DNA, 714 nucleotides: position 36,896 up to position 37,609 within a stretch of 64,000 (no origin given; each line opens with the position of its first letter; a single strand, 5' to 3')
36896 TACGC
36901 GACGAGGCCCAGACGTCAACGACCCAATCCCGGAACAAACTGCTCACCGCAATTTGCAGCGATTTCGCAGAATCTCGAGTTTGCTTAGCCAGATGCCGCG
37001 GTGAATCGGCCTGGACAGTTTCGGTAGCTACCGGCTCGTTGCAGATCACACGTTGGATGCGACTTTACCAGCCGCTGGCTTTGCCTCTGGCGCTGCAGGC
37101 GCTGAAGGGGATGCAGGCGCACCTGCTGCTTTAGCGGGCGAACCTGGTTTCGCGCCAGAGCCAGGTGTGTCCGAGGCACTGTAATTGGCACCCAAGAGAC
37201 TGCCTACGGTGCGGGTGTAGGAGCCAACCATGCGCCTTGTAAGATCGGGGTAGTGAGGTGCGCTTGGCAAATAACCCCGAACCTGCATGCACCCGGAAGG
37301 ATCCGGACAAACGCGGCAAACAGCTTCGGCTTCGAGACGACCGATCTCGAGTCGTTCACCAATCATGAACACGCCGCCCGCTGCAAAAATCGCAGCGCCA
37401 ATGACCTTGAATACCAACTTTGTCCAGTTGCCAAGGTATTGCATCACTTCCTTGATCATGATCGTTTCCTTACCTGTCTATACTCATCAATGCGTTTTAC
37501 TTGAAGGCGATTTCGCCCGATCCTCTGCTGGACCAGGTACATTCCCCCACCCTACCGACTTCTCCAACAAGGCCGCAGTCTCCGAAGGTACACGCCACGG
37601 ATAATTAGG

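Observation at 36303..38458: Sel1-repeat / small membrane protein / Sel1-repeat lipoprotein trio welded to motAB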

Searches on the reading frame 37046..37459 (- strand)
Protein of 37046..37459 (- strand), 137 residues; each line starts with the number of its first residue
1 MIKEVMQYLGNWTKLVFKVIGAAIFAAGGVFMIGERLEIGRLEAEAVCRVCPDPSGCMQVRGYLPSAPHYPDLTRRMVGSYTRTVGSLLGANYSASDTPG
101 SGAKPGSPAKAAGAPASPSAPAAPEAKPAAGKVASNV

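Call 3: search_protein_families(library=pfam, proteins=[window:37046-37459:-], max_evalue=0.1)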
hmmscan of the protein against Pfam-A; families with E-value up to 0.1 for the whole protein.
window:37046-37459:- (137 aa): 0 families

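Call 4: search_protein_families(library=ncbifam, proteins=[window:37046-37459:-], max_evalue=0.1)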
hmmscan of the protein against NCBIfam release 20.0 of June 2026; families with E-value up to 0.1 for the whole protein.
window:37046-37459:- (137 aa): 0 families

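Call 7: find_homologous_proteins(query=window:37046-37459:-)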
Query window:37046-37459:- (137 aa): 11 proteins with E <= 0.001 among 539 candidates.
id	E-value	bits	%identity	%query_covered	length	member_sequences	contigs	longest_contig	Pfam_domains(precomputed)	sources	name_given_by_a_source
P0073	7.5e-77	274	89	99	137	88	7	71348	-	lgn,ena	-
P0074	7.9e-76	271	90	100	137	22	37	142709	-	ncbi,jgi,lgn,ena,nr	ncbi:MAG: hypothetical protein EBZ03_02955 [Betaproteobacteria bacterium]|nr:hypothetical protein [B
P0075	1.3e-67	244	84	100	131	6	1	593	-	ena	-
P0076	3.1e-63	230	74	100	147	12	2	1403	-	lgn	-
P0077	5.7e-63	229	88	100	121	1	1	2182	-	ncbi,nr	ncbi:MAG: hypothetical protein EBS61_09400 [Betaproteobacteria bacterium]|nr:hypothetical protein [B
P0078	3.1e-62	227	76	100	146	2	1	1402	-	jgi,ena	-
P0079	4.5e-62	226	77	100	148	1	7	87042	-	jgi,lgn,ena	-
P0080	5.3e-61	223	76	100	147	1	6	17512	-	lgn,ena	-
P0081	1.3e-53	199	96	69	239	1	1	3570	PF08238.19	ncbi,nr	ncbi:MAG: sel1 repeat family protein [Betaproteobacteria bacterium]|nr:sel1 repeat family protein [B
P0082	1.9e-52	195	87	77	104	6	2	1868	-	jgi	jgi:hypothetical protein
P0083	2.2e-44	169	99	62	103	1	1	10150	-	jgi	jgi:hypothetical protein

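Call 51: find_related_loci(query=A5, collection=metagenome_contigs, flank=6000)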
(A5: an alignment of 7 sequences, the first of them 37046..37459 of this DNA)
Query A5 (137 aa) in metagenome_contigs; peptide patterns used: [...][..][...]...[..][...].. (x = any residue, [..] = any of these).
224 stretches matched a pattern; 121 encode a relative of the query (tblastn E <= 1e-3); the best 80 are kept; 80 distinct loci.
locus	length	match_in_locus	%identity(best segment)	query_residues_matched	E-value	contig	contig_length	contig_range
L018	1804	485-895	100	1-137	2e-93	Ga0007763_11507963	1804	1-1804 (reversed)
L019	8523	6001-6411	100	1-137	7e-89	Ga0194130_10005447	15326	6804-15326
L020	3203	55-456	94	1-137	4e-83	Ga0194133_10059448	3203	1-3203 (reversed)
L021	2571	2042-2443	94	1-137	1e-83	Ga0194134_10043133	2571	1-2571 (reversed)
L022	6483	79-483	93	1-137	6e-82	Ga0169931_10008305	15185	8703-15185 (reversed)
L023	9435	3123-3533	90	1-137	2e-81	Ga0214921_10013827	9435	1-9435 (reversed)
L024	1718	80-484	92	1-137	1e-84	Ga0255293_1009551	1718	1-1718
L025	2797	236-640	92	1-137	6e-82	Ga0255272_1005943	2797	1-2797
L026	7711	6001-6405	92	1-137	1e-80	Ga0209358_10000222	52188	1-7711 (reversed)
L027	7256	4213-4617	92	1-137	1e-80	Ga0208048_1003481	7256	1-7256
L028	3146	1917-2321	92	1-137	2e-81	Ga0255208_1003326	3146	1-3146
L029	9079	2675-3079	92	1-137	1e-80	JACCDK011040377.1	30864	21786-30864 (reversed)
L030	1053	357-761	91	1-137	7e-80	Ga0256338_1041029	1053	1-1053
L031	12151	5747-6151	89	1-137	5e-71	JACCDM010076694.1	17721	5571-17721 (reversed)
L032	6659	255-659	88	1-137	4e-70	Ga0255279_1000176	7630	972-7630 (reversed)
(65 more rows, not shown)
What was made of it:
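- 37046..37459 (-): ORF2, 137 aa. It has one transmembrane helix (about residues 14-34, coordinates 37358-37420), probably N-in/C-out. Its conserved periplasmic segment is E35..E38..R41..C48-x8-C57..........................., followed by a variable Ala/Pro tail. 121 confirmed homologous stretches were found in metagenomes (call 51).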

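Call 55: search_protein_families(library=pfam, alignment_id=A5, max_evalue=1)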
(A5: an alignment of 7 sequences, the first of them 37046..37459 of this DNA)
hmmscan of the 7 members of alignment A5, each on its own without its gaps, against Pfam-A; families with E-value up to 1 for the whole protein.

A. member 1, window:37046-37459:- (137 aa): 0 families

B. families by the number of members that match (of 7 scanned): 3 families
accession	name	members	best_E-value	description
PF16725.10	Nucleolin_bd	1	0.095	Nucleolin binding domain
PF05051.18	COX17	1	0.13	Cytochrome C oxidase copper chaperone (COX17)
PF22527.2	DEXQc_Suv3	1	0.24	DEXQ-box helicase domain of Suv3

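Call 71: search_solved_structures(query=A5, max_evalue=10)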
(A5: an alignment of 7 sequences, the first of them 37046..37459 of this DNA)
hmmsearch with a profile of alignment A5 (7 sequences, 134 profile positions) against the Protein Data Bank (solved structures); distinct sequences matched with E-value up to 10: 1.
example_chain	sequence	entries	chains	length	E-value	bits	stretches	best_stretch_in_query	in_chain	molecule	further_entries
4v8m_A5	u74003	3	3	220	1.2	12.3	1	81-122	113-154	40S RIBOSOMAL PROTEIN S8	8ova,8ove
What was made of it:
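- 37046..37459 (-): There is no Pfam hit (calls 3, 55) and no PDB relative (call 71).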

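Call 92: search_dna_similar(query=window:37046-37459:-, collection=plasmids, mode=protein, max_rows=10, max_evalue=0.01)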
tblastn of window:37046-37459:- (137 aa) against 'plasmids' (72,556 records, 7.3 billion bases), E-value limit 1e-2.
No match.
